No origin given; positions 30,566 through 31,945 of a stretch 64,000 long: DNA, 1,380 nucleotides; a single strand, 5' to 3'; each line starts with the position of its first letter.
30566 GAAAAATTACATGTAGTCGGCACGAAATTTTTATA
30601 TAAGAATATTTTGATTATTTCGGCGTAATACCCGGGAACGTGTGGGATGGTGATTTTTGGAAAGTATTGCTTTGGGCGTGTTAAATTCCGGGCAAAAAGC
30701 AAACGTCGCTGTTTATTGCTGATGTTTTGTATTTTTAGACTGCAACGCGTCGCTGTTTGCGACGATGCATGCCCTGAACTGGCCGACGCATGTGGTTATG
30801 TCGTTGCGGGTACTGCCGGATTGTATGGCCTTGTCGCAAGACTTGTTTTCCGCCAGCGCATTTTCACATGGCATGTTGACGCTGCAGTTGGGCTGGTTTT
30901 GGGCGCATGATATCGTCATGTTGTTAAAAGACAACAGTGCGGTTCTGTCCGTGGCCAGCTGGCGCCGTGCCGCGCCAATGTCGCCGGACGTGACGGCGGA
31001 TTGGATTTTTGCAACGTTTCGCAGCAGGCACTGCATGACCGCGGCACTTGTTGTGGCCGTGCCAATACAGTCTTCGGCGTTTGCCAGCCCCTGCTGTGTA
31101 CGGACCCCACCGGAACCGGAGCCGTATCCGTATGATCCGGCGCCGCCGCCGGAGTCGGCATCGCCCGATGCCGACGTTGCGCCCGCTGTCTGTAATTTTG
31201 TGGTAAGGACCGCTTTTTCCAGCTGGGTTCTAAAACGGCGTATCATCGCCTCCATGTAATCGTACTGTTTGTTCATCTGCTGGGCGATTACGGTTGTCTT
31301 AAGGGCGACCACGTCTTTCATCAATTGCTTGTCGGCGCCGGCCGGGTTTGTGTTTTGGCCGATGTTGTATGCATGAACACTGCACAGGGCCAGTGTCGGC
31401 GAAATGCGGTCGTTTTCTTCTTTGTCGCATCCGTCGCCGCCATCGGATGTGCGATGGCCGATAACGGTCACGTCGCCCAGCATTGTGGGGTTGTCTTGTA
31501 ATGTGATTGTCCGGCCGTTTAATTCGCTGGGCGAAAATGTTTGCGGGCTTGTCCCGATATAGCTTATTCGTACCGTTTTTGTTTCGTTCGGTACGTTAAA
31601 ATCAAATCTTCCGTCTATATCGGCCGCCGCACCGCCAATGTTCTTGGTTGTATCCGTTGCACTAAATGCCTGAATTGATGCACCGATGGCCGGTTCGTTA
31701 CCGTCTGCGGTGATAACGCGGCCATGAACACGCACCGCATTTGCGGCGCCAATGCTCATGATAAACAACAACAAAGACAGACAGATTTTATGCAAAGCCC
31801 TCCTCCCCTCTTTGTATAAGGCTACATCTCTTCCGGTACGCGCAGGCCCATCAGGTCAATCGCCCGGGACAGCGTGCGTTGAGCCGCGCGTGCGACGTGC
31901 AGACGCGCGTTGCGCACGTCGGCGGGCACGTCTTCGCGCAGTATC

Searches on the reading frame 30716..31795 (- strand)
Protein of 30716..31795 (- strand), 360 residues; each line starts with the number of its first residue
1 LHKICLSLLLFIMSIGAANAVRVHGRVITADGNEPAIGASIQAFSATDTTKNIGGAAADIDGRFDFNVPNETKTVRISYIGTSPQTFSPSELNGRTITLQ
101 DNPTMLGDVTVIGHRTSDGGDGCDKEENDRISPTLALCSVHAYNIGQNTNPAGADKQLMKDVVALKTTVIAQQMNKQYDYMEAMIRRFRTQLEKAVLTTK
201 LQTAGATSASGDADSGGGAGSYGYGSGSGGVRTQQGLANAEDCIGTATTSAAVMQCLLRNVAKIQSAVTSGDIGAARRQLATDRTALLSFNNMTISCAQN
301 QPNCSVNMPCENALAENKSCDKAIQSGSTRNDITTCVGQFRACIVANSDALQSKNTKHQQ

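Call 7: search_protein_families(library=pfam, proteins=[window:30716-31795:-], max_evalue=1)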
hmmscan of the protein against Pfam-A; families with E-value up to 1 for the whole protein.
window:30716-31795:- (360 aa): 2 families
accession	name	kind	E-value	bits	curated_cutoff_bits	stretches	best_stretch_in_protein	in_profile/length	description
PF13715.12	CarbopepD_reg_2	-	2e-08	34.6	32.2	1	23-111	1-88/88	CarboxypepD_reg-like domain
PF13620.12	CarboxypepD_reg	-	3.1e-07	31.1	32.3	1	23-93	2-70/82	Carboxypeptidase regulatory-like domain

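Call 60: search_protein_families(library=ncbifam, proteins=[window:30716-31795:-], max_evalue=1)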
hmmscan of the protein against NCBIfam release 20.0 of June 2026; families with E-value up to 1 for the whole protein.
window:30716-31795:- (360 aa): 2 families
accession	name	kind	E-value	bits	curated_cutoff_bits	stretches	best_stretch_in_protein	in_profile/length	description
TIGR04056.1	OMP_RagA_SusC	subfamily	3e-14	52.4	368.25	1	22-116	2-88/981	SusC/RagA family TonB-linked outer membrane protein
NF058648.1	ECF_sub_HI1622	equivalog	0.024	14.6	100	1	22-78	26-79/180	NikL family nickel/cobalt ECF transporter subunit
